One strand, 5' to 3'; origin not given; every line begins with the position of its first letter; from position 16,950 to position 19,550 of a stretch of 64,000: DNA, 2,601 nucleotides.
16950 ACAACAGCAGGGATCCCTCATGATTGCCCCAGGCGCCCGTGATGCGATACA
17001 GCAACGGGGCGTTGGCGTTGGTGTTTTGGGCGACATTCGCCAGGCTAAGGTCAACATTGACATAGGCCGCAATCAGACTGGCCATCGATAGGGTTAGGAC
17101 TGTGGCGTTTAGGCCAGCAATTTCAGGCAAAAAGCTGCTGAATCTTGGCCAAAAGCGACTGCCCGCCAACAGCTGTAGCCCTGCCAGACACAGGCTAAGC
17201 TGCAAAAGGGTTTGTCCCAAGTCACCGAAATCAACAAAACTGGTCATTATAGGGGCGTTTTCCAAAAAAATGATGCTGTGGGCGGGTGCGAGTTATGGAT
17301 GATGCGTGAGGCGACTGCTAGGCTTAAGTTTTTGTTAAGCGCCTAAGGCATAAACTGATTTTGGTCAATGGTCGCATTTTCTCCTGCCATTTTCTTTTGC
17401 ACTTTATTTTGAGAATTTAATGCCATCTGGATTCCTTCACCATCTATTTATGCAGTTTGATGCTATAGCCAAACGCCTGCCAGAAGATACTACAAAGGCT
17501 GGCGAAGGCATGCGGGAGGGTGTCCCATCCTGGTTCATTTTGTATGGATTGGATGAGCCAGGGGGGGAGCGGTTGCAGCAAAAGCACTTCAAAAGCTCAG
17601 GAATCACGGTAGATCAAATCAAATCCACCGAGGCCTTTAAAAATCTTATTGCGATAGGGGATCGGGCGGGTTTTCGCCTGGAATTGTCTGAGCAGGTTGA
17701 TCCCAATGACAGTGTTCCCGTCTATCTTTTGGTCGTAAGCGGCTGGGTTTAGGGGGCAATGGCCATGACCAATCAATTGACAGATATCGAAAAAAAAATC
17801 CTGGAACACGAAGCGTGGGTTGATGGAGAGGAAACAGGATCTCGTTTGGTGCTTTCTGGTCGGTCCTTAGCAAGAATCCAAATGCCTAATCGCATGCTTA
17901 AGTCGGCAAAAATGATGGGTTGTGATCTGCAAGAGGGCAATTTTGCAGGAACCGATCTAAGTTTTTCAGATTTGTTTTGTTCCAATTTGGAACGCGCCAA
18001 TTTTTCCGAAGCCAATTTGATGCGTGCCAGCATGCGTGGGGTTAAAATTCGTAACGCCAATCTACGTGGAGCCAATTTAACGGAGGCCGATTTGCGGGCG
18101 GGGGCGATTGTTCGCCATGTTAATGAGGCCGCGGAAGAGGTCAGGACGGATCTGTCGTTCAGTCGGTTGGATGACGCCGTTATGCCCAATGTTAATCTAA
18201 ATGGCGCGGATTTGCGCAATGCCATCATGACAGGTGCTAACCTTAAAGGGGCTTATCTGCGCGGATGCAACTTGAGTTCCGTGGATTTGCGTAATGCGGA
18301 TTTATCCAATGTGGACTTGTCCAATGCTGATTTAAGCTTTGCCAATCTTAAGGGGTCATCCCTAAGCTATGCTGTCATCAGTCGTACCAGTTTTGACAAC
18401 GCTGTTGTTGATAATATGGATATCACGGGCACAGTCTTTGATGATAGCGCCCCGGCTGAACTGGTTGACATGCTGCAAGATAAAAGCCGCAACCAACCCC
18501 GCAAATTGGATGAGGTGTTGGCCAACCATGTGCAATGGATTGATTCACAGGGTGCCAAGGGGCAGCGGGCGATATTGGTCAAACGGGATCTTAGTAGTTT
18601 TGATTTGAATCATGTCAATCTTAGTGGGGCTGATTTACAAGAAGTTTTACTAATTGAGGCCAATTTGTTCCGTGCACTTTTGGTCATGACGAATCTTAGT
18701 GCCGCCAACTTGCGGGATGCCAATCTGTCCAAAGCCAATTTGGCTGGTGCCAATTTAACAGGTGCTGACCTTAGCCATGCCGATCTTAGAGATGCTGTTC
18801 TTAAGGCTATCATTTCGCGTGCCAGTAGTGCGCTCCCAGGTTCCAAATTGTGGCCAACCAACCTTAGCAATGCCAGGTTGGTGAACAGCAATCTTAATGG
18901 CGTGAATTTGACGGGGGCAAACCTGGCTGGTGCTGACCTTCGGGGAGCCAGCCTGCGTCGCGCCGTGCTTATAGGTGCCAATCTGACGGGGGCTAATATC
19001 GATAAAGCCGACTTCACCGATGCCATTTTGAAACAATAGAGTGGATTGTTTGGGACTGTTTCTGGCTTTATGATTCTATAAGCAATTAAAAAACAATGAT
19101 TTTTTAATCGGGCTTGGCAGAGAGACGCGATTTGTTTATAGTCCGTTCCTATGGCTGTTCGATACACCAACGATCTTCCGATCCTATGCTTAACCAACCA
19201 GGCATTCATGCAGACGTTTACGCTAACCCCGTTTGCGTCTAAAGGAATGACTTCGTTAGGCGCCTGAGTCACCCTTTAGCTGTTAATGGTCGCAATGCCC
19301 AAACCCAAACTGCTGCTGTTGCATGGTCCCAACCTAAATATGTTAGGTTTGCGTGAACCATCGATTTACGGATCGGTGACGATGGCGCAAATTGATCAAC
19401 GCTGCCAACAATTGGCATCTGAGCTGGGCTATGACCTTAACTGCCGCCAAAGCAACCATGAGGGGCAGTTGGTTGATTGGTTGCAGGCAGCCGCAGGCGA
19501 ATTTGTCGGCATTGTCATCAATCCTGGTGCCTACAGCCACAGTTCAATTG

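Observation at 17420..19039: Small unknown ORF tightly followed by a 426-aa pentapeptide-repeat protein; paralog pair with 53353..54723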

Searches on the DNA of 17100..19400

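Call 83: search_rna_families(source=window, start=17100, end=19400, threshold=evalue, max_evalue=1)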
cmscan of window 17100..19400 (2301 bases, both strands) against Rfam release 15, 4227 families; matches with E-value up to 1: 0.
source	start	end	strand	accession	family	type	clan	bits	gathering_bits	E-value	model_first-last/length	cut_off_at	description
